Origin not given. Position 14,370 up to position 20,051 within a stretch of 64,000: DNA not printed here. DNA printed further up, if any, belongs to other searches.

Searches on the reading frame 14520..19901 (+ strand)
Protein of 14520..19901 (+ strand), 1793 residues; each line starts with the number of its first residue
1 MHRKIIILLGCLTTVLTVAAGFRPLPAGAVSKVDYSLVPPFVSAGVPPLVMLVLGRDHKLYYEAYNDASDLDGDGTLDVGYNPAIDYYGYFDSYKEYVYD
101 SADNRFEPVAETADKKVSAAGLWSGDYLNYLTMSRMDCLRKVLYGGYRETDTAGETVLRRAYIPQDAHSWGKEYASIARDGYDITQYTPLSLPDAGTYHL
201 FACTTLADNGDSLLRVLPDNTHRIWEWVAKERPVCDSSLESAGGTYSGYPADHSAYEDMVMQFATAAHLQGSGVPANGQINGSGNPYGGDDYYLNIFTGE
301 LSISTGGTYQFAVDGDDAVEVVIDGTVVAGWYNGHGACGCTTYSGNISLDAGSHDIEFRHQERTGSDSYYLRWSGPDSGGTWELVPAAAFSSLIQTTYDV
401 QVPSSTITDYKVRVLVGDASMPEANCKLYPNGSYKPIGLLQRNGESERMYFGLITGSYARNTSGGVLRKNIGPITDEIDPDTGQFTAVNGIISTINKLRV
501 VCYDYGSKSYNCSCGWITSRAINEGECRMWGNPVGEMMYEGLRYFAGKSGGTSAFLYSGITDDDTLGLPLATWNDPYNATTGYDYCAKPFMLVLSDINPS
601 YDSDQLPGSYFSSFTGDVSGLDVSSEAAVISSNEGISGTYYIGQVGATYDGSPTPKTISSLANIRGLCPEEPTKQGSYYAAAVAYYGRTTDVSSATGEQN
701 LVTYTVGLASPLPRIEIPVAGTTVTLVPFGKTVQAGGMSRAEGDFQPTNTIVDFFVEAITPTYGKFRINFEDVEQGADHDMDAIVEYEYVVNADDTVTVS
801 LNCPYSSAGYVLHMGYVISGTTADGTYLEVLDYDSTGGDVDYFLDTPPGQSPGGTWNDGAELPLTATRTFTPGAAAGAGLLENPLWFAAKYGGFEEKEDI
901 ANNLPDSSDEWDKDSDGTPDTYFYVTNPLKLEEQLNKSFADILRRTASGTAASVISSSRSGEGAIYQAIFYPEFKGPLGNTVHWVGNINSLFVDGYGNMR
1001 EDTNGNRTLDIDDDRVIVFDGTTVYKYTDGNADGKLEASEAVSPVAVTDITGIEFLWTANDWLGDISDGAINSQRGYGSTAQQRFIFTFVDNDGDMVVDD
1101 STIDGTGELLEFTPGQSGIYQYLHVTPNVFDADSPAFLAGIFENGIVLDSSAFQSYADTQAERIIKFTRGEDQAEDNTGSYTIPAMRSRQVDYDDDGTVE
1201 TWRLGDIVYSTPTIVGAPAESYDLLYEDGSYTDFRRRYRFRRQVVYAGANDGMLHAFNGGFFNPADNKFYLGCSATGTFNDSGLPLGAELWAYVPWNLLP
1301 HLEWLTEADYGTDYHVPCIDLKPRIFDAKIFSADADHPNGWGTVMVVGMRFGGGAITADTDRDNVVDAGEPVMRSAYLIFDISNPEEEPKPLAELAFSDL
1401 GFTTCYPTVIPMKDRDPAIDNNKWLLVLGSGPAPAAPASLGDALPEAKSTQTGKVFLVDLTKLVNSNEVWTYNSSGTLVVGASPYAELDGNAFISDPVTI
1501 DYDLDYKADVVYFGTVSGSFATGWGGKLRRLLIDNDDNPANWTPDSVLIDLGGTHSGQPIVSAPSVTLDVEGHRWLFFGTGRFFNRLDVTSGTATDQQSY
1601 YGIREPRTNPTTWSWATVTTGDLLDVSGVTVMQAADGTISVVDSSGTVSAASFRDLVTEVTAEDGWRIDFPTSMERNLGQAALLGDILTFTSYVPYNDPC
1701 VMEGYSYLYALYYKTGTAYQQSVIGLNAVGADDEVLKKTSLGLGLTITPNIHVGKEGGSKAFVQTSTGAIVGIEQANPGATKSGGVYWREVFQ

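Call 76: search_protein_families(library=pfam, proteins=[window:14520-19901:+], max_evalue=0.00001)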
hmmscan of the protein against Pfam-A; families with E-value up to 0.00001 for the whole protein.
window:14520-19901:+ (1793 aa): 1 family
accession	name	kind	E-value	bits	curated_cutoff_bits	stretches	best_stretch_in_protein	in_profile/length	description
PF05567.17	T4P_PilY1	-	1.1e-11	44.7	28.1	1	1204-1625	1-395/411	PilY1 beta-propeller domain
